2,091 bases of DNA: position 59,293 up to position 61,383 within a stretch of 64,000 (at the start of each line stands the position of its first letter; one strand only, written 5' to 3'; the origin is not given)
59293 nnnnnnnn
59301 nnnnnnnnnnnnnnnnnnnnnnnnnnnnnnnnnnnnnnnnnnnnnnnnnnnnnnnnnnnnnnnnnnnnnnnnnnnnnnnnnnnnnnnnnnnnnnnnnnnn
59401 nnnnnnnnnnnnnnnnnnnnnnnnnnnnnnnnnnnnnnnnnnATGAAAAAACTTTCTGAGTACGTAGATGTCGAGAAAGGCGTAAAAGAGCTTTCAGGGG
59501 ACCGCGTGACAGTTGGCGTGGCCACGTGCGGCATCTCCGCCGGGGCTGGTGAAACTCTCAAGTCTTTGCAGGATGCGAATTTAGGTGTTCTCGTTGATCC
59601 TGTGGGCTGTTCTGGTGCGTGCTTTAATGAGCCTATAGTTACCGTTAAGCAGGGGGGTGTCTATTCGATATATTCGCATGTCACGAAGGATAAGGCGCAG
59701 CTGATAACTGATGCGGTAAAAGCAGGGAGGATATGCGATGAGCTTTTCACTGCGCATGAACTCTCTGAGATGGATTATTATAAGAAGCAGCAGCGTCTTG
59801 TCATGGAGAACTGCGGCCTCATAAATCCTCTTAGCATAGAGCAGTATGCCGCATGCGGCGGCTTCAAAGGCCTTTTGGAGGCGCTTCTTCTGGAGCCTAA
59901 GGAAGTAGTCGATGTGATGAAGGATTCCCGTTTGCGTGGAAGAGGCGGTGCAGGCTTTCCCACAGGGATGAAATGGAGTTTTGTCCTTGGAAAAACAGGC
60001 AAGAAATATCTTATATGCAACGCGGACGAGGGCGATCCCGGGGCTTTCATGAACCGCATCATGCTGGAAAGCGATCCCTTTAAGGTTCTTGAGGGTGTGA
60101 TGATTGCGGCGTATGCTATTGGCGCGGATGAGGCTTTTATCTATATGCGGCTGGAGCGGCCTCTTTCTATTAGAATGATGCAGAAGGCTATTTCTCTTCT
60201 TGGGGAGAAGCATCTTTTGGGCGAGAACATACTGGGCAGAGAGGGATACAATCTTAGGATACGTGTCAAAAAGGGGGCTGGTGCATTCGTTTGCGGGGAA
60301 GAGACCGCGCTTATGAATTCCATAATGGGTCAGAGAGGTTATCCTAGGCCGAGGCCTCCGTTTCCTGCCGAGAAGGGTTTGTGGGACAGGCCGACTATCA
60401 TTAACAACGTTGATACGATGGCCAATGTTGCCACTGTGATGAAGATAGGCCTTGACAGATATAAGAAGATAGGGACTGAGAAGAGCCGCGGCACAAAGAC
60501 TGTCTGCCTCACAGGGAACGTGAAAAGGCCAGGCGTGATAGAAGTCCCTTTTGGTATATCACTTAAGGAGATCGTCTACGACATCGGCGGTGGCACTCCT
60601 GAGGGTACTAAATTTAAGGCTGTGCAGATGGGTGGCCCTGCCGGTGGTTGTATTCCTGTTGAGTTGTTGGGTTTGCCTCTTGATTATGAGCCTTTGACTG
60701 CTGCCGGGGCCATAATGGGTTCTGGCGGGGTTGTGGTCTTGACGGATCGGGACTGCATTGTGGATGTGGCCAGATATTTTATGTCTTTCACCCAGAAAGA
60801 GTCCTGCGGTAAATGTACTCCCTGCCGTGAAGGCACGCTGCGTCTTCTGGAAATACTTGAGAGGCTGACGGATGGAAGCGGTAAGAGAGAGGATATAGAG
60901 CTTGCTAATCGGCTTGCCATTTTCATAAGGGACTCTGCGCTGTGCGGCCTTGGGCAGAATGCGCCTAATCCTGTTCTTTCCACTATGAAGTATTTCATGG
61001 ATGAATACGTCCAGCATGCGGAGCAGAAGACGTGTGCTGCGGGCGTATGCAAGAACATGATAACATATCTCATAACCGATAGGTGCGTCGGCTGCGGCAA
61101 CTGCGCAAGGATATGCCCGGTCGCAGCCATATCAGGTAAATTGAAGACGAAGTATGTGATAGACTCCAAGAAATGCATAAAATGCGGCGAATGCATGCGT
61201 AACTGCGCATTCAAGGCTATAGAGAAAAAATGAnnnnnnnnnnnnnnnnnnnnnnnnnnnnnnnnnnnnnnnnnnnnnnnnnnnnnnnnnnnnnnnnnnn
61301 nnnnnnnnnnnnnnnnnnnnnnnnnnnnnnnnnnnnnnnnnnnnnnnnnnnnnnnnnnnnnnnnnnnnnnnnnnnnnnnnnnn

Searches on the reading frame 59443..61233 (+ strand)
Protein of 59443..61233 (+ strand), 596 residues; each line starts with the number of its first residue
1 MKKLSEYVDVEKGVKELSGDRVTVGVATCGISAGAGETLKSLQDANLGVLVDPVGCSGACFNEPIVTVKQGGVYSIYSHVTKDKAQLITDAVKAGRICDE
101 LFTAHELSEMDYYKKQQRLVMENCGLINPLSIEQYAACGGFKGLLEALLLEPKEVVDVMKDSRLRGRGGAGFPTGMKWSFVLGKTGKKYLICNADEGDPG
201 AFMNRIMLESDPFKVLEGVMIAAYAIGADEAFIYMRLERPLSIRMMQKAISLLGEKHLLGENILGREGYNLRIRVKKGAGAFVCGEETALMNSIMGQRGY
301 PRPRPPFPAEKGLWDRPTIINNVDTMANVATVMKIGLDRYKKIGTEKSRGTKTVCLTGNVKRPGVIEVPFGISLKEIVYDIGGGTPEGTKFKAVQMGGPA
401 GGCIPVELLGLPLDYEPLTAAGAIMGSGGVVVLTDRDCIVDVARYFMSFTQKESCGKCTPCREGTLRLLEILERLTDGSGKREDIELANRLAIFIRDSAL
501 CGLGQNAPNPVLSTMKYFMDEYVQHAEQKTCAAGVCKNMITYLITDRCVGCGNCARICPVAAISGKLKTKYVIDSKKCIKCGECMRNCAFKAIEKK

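Call 82: search_protein_families(library=ncbifam, proteins=[window:59443-61233:+], max_evalue=0.00001)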
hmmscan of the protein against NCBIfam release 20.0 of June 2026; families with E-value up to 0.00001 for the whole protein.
window:59443-61233:+ (596 aa): 19 families
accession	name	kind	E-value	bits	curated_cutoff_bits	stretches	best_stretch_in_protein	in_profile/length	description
TIGR01959.1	nuoF_fam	equivalog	4.9e-132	440.2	558.65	1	129-525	11-409/410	NADH-quinone oxidoreductase subunit NuoF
NF010120.0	PRK13596.1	equivalog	6.1e-102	341.4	389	1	127-530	15-421/433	NADH-quinone oxidoreductase subunit NuoF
NF008436.0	PRK11278.1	equivalog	7.6e-99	331.6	749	1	128-538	23-438/448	NADH-quinone oxidoreductase subunit NuoF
NF058577.1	FdxA_fam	equivalog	1.1e-14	54.4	65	1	541-592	2-52/52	4Fe-4S ferredoxin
TIGR04481.1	PR_assoc_PrdC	equivalog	1.4e-11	43.9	490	1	153-402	74-286/425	proline reductase-associated electron transfer protein PrdC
NF040864.1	HgcB_ferredoxin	equivalog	2.4e-10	40.1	99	1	543-594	11-62/93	mercury methylation ferredoxin HgcB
NF003454.1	PRK05035.1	equivalog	8.5e-10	37.7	345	1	150-251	121-220/556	electron transport complex subunit RsxC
TIGR01945.1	rnfC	subfamily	4.6e-09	35.3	245.95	1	149-251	118-219/435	RnfABCDGE type electron transport complex subunit C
TIGR01944.1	rnfB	subfamily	1e-08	34.9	68.7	1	536-594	103-161/190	RnfABCDGE type electron transport complex subunit B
TIGR03294.1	FrhG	equivalog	1.8e-08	34.4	245.5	1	514-589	143-216/228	coenzyme F420 hydrogenase subunit gamma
TIGR04105.1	FeFe_hydrog_B1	subfamily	2e-08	33.4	450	1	536-594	102-160/462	monomeric [FeFe] hydrogenase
NF038196.1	ferrodoxin_EFR1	subfamily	3.5e-08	33.8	75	1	522-594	161-230/242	EFR1 family ferrodoxin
NF045874.1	Vhu_polyferre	exception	1.1e-07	31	600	1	543-593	125-174/381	F420-non-reducing hydrogenase associated-polyferredoxin VhuB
NF045490.1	FdxA_Protbact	equivalog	1.2e-06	28.7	135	1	540-595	1-57/104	ferredoxin FdxA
NF003475.0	PRK05113.1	equivalog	1.2e-06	28.5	203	1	523-594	92-161/190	electron transport complex subunit RsxB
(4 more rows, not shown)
